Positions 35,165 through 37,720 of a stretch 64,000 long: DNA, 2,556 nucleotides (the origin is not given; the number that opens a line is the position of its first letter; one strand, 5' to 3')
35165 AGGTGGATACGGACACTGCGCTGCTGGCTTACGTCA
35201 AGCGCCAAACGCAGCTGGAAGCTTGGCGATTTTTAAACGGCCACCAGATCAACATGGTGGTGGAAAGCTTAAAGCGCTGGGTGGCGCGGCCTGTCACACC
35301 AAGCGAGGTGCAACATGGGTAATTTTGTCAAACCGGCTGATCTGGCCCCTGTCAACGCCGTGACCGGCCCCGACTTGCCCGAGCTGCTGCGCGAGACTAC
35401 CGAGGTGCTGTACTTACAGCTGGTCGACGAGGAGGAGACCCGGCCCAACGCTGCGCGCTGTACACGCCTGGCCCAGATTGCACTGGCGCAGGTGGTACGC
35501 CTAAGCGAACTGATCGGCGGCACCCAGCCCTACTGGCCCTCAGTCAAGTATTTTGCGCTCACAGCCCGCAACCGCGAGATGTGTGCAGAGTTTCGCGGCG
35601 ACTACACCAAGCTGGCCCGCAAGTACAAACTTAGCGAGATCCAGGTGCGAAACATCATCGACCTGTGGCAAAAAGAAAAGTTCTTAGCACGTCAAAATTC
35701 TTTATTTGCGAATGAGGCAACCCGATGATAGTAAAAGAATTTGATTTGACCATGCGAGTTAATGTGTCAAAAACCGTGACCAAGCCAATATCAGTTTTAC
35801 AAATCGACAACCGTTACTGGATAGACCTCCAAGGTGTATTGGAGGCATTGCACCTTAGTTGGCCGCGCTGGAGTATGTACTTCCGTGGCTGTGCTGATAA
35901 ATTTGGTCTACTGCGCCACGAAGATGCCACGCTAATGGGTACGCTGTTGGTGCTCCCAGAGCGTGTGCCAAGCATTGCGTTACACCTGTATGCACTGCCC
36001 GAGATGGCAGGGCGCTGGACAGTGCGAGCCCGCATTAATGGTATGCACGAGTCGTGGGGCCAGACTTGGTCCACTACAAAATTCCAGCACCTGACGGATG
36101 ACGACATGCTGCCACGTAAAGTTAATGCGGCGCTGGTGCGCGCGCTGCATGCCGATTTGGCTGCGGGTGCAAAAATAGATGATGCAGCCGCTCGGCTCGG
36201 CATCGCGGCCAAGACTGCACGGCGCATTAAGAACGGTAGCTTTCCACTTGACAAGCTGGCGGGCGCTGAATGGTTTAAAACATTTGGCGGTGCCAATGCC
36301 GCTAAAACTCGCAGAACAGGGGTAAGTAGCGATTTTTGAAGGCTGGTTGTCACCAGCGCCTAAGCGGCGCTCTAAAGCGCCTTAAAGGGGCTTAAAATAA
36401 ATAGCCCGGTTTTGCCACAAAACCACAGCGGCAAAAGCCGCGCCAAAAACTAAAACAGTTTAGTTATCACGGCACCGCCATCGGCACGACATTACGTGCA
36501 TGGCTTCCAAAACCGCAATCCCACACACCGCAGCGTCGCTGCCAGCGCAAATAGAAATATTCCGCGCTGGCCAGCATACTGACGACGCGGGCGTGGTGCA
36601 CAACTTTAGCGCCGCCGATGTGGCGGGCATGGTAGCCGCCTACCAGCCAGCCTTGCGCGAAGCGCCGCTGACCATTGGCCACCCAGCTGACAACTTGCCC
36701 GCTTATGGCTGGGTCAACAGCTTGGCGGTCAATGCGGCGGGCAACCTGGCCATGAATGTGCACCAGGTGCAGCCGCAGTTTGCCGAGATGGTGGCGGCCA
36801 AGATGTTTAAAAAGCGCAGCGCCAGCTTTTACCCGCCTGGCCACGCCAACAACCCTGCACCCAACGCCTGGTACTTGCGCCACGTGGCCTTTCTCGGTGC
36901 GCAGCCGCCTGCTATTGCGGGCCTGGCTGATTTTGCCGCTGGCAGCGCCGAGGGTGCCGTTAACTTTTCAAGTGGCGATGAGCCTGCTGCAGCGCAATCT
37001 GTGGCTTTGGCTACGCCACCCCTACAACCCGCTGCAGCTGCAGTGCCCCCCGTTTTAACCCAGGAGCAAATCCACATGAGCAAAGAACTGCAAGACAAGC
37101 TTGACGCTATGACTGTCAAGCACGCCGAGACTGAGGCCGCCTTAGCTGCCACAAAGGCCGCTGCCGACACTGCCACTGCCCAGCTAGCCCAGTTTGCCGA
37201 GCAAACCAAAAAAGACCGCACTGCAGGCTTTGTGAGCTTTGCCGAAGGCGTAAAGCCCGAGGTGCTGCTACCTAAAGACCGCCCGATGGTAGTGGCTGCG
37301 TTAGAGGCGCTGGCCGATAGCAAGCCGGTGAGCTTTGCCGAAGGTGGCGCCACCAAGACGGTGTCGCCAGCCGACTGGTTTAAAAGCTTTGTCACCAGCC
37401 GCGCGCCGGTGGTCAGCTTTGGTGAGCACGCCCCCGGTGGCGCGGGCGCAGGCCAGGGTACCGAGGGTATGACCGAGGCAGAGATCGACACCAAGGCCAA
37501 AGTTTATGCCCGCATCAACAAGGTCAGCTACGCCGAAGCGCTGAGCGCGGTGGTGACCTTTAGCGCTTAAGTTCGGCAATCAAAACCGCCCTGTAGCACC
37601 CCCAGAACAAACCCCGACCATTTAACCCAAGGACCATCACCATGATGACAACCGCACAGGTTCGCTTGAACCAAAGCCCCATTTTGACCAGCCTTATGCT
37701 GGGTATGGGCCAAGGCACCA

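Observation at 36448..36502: Same 18-bp dyad exactly 34 nt upstream of the first ATG of three late units predicts Mor-type activation of leaderless late mRNAs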

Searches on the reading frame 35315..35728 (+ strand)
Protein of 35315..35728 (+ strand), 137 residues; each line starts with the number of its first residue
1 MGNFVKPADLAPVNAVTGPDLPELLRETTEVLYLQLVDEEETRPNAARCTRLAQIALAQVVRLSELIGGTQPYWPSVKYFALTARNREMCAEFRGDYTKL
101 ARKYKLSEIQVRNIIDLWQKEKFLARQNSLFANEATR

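Call 8: search_protein_families(library=pfam, proteins=[window:35315-35728:+], max_evalue=0.01)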
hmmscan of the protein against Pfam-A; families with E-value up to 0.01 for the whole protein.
window:35315-35728:+ (137 aa): 1 family
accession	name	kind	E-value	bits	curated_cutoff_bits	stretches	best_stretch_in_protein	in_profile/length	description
PF08765.17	Mor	-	1e-13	51.7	24.9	1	22-130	4-107/107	Mor transcription activator family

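Call 13: search_protein_families(library=phrogs, proteins=[window:35315-35728:+], max_evalue=0.001)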
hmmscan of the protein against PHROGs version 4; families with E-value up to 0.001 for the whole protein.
window:35315-35728:+ (137 aa): 2 families
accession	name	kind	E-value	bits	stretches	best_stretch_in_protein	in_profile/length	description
phrog_532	-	transcription regulation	4.6e-15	56.9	1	21-132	25-131/132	late transcriptional activator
phrog_836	-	transcription regulation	1.5e-06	29.4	1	56-131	56-132/133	late transcriptional activator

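Call 77: search_solved_structures(query=window:35315-35728:+, max_evalue=1, show_alignments=1)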
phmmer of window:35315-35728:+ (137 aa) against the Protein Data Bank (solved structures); distinct sequences matched with E-value up to 1: 2.
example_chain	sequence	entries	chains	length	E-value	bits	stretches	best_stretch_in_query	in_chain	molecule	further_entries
9l0x_G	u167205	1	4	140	8.5e-05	26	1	32-134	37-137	Late transcription activator C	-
9vw8_J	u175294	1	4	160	0.00013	25.4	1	33-134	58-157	Late transcription activator C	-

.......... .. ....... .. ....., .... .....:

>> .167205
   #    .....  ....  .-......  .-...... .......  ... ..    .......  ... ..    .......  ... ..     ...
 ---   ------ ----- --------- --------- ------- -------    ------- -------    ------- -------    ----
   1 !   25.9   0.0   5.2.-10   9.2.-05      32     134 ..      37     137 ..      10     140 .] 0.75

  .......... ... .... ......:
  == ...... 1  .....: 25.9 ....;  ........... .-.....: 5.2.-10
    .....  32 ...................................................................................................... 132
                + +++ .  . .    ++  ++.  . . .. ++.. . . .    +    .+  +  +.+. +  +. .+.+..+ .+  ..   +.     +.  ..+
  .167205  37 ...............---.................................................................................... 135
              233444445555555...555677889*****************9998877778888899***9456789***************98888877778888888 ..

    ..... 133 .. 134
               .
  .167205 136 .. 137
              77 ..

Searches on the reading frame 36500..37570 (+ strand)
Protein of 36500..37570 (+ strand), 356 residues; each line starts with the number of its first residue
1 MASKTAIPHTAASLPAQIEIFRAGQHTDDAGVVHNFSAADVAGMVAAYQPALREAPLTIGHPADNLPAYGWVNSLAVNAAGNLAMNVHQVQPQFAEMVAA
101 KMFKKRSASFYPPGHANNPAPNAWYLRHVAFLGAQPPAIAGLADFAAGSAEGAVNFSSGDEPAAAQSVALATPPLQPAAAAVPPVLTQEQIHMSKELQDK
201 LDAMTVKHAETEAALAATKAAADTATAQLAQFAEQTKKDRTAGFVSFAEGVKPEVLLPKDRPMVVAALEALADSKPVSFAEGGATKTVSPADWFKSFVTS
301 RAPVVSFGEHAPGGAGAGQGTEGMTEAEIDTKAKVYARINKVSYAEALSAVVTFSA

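Call 8: search_protein_families(library=pfam, proteins=[window:36500-37570:+], max_evalue=0.01)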
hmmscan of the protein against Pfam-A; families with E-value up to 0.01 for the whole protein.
window:36500-37570:+ (356 aa): 0 families

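Call 13: search_protein_families(library=phrogs, proteins=[window:36500-37570:+], max_evalue=0.001)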
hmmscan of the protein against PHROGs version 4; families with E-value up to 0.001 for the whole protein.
window:36500-37570:+ (356 aa): 3 families
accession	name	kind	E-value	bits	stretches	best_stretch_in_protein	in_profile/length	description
phrog_976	-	head and packaging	9.7e-80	269.9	1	12-352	28-393/415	head maturation protease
phrog_3894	-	head and packaging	1.2e-10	42.3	1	17-167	11-170/458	head maturation protease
phrog_38425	-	unknown function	4.1e-05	24.1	1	39-139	24-128/333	-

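Call 14: find_related_loci(query=window:36500-37570:+, collection=genome_contigs, flank=10000)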
Query window:36500-37570:+ (356 aa) in genome_contigs; peptide patterns used: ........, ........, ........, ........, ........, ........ (x = any residue, [..] = any of these).
346 stretches matched a pattern; 1 encode a relative of the query (tblastn E <= 1e-3); 1 distinct loci.
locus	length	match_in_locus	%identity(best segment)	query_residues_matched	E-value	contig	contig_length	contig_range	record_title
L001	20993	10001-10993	59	13-356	1e-110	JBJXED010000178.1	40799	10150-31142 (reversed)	MAG: Burkholderiaceae bacterium isolate P.bin.211 k127_4738627, whole genome shotgun sequence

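Call 17: find_homologous_proteins(query=window:36500-37570:+, max_evalue=1e-20)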
Query window:36500-37570:+ (356 aa): 915 proteins with E <= 1e-20 among 8000 candidates; the best 120 are listed.
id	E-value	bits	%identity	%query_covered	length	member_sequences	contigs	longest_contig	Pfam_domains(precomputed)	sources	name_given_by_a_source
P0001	6.9e-210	714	94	100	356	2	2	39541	-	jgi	jgi:hypothetical protein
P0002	6.9e-200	681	91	100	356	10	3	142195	-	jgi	jgi:hypothetical protein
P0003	5.8e-181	619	83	100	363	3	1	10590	-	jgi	jgi:hypothetical protein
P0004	4.2e-172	590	80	96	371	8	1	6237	-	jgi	jgi:hypothetical protein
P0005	2.4e-169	581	81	95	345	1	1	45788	-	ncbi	-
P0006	1.1e-144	500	69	99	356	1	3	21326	-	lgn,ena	-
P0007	1.9e-144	499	70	96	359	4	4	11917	-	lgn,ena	-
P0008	4.4e-143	495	69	96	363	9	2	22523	-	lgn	-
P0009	2.8e-141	489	69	99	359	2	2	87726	-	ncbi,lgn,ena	-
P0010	1.9e-140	486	68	100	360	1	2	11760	-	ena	-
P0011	1.6e-139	483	69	99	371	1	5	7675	-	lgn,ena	-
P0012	7.1e-139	481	70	97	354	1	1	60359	-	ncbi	-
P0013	7.2e-139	481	69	97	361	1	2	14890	-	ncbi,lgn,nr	ncbi:MAG: hypothetical protein EAZ30_17620 [Betaproteobacteria bacterium]|nr:MAG: hypothetical prote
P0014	1.5e-138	480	67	96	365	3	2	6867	-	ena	-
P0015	2.8e-138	479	69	100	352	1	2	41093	-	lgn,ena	-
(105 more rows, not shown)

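Call 20: find_related_loci(query=A1, collection=viral_contigs, flank=10000)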
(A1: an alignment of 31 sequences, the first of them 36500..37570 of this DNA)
Query A1 (356 aa) in viral_contigs; peptide patterns used: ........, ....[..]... (x = any residue, [..] = any of these).
120 stretches matched a pattern; 104 encode a relative of the query (tblastn E <= 1e-3); the best 80 are kept; 80 distinct loci.
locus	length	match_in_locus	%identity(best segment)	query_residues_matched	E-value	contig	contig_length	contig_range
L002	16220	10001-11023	69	17-356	5e-134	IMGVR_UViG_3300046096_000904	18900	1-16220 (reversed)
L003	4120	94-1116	69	17-356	1e-136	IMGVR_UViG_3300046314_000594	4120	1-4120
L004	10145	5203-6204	59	1-356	2e-127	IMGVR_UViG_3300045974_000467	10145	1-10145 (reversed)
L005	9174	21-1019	60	1-356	3e-127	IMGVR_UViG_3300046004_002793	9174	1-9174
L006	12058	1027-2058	59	2-355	3e-118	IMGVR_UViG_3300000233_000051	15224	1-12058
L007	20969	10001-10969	56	10-356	2e-117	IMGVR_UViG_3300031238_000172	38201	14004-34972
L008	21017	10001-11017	58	7-356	2e-112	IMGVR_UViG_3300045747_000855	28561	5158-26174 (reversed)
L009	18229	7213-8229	58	7-356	2e-112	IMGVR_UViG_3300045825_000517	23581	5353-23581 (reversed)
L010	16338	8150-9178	58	1-353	2e-111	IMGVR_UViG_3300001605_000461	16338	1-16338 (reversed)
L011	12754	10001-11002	59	12-356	5e-109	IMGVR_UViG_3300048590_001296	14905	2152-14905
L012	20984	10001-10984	55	5-346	3e-108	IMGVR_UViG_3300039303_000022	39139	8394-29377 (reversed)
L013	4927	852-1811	56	12-356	2e-107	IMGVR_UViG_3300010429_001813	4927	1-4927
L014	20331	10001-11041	55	1-353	1e-106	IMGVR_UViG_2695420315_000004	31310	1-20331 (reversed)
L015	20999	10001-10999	57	12-356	2e-106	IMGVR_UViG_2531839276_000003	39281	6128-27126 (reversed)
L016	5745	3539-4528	57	14-353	3e-105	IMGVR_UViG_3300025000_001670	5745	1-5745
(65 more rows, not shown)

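Call 39: find_encoding_contigs(protein=P0002, flank=10000, max_places=3)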
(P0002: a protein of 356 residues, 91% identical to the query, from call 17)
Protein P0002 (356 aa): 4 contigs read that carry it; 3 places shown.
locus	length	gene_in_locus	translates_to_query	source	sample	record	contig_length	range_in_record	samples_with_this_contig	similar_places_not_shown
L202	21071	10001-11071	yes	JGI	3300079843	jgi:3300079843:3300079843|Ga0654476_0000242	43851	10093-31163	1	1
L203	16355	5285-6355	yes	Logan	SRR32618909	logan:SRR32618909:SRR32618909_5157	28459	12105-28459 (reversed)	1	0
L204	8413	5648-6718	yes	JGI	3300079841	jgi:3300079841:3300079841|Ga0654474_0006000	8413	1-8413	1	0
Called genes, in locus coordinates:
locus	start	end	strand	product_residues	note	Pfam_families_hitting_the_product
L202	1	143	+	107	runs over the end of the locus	-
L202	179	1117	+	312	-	-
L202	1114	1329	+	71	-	-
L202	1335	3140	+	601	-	-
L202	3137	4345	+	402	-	PF13191:AAA_16 (weak), PF05621:TniB (faint), PF13401:AAA_22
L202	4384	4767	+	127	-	-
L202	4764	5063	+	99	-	-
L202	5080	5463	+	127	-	PF08784:RPA_C (faint), PF08279:HTH_11 (weak)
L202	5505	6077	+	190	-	-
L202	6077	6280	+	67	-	-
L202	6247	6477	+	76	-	-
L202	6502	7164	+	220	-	-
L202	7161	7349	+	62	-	-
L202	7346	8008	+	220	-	PF13392:HNH_3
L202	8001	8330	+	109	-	-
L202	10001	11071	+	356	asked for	-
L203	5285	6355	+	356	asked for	-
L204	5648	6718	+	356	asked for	-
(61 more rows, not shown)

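Call 40: find_encoding_contigs(protein=P0001, flank=10000, max_places=2)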
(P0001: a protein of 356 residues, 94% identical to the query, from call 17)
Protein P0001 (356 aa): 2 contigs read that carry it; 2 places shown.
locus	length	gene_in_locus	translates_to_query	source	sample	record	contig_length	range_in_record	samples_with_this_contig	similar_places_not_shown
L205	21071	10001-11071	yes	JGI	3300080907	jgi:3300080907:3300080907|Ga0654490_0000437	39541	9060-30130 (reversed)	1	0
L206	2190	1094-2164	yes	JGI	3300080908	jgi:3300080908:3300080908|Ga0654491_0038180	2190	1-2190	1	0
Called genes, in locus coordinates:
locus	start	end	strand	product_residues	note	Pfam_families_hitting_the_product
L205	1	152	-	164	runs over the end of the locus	-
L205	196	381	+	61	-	-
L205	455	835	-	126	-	-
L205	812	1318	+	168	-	-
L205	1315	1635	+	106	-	-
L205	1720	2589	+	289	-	-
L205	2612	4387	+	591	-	PF00665:rve (faint)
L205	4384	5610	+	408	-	PF13191:AAA_16 (weak), PF05621:TniB (faint), PF13401:AAA_22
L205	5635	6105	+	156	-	-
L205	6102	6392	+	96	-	-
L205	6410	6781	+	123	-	PF08279:HTH_11 (weak)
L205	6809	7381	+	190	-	-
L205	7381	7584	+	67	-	-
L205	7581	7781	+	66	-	-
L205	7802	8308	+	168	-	-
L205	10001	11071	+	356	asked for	-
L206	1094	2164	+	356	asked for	-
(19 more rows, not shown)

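Call 49: search_dna_similar(query=window:36500-37570:+, collection=phages, mode=protein, max_rows=25)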
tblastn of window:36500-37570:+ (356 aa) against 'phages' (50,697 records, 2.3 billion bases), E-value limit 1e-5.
Records with a match: 77; places in all: 77; records where one place covers at least 80% of the query: 0.
Best place of each record, by identity: <60% 77.
By first word of the organism name: Pseudomonas 27; Burkholderia 13; Nodularia 9; Stenotrophomonas 5; Cyanophage 5; Ralstonia 3; Rhodobacter 3; Escherichia 2; Synechococcus 2; Rhizobium 2; and 6 more.
By host as written in the record: Pseudomonas aeruginosa 16; - 9; Burkholderia sp. 7; Nodularia spumigena KAC65 4; Parasynechococcus marenigrum WH 8102 3; Nodularia spumigena kac68 3; Burkholderia thailandensis 2; Pseudomonas aeruginosa PAO1 (ATCC 15692) 2; and 25 more.
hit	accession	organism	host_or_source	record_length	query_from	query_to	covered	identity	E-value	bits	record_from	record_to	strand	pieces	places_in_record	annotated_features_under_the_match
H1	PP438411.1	Leptolyngbya phage Lsp-JY19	Leptolyngbya boryana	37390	1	158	44%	50.0%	2e-31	130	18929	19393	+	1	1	protease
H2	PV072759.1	Burkholderia phage vB_E433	Burkholderia sp.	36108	18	161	40%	54.2%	1e-33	137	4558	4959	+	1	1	peptidase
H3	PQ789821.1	Burkholderia phage vB_E274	Burkholderia sp.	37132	18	161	40%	54.2%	1e-33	137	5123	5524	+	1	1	peptidase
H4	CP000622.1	Burkholderia phage phiE255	Burkholderia thailandensis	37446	18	161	40%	54.2%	1e-33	137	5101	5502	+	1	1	gp6 | gp7, hypothetical protein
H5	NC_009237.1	Burkholderia phage phiE255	Burkholderia thailandensis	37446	18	161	40%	54.2%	1e-33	137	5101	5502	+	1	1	head maturation protease | gp7, hypothetical protein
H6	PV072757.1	Burkholderia phage vB_CB2b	Burkholderia sp.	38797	18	161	40%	54.2%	1e-33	137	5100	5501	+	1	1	peptidase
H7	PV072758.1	Burkholderia phage vB_E430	Burkholderia sp.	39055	18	161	40%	54.2%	1e-33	137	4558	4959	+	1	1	peptidase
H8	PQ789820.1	Burkholderia phage vB_E427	Burkholderia sp.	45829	18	161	40%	54.2%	1e-33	137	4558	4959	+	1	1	peptidase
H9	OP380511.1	Chromohalobacter phage YPCBV-1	-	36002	1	160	45%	48.1%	3e-32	133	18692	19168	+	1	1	peptidase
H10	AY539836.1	Burkholderia phage BcepMu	-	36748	18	161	40%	53.5%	5e-33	135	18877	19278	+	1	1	gp32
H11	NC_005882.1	Burkholderia phage BcepMu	-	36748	18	161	40%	53.5%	5e-33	135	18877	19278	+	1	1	head maturation protease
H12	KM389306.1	Escherichia phage Phi06_2974 B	-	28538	12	158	41%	51.4%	4e-32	133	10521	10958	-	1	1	record has no annotation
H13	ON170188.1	Ralstonia phage YO107_2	Ralstonia solanacearum T440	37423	9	158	42%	49.0%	1e-28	123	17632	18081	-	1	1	record has no annotation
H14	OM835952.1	Klebsiella phage KP12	Klebsiella pneumoniae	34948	12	157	41%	50.3%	5e-30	127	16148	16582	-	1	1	hypothetical protein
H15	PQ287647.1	Pseudomonas phage Komp_PAO1_1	Pseudomonas aeruginosa PAO1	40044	9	160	43%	47.4%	4e-31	130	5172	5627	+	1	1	hypothetical protein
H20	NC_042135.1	Pseudomonas phage JBD67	-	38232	16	160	41%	47.6%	5e-25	112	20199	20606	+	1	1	head maturation protease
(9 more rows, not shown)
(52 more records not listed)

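Call 50: get_annotated_region(hit=H11, flank=2500)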
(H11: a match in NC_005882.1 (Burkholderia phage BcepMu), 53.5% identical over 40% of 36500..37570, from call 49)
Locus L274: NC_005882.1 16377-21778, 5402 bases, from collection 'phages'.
description: Burkholderia cenocepacia phage BcepMu, complete genome.
organism: Burkholderia phage BcepMu (NCBI taxid 2881392)
taxonomy: Viruses; Duplodnaviria; Heunggongvirae; Uroviricota; Caudoviricetes; Bcepmuvirus; Bcepmuvirus bcepMu
host: -; source: -; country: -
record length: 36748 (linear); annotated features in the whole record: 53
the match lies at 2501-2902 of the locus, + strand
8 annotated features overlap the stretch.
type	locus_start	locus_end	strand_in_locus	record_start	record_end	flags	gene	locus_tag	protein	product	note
CDS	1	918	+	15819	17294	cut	-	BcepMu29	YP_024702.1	portal protein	Mu gp29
CDS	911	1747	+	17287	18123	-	-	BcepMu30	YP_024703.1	minor head protein and DNA pilot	similar to Mu F virion morphogenesis protein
CDS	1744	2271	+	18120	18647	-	-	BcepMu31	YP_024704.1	tail completion or Neck1 protein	Mu G virion morphogenesis protein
CDS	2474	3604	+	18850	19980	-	-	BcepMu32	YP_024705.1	head maturation protease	conserved protein supported by IST data; Mu I equivalent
CDS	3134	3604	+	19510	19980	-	-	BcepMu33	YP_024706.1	head maturation protease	nested conserved protein supported by IST data; Mu Z equivalent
CDS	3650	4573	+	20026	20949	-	-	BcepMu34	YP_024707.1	major head protein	conserved hypothetical protein; Mu T equivilent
CDS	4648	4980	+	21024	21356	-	-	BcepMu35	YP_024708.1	DUF2190 family protein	conserved hypothetical protein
CDS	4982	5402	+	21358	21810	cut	-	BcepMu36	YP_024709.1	head-tail adaptor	similar to Mu gp36; supported by IST data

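Call 51: get_annotated_region(hit=H20, flank=2500)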
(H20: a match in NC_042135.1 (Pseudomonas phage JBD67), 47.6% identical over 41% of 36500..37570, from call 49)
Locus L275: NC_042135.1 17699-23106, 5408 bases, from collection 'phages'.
description: Pseudomonas phage JBD67, partial genome.
organism: Pseudomonas phage JBD67 (NCBI taxid 1225793)
taxonomy: Viruses; Duplodnaviria; Heunggongvirae; Uroviricota; Caudoviricetes; Beetrevirus; Beetrevirus JBD67
host: -; source: -; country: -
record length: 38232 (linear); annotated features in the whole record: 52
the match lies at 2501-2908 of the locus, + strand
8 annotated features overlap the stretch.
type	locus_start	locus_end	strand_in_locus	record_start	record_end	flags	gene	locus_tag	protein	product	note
CDS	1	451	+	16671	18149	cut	-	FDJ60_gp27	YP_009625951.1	portal protein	-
CDS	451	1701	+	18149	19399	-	-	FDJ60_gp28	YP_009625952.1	minor head protein and DNA pilot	-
CDS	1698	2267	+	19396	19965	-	-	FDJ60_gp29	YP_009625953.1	tail completion or Neck1 protein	-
CDS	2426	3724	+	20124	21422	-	-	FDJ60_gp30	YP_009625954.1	head maturation protease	-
CDS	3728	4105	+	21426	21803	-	-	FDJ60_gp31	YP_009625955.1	head scaffolding protein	-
CDS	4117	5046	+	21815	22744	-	-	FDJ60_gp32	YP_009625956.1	major head protein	-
CDS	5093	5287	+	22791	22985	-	-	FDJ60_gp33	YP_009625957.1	hypothetical protein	-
CDS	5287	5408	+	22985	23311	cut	-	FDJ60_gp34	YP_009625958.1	hypothetical protein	-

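Call 74: find_encoding_contigs(protein=window:36500-37570:+, flank=1000, max_places=3)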
Protein window:36500-37570:+ (356 aa): no gene with exactly this product is on record in the collection.
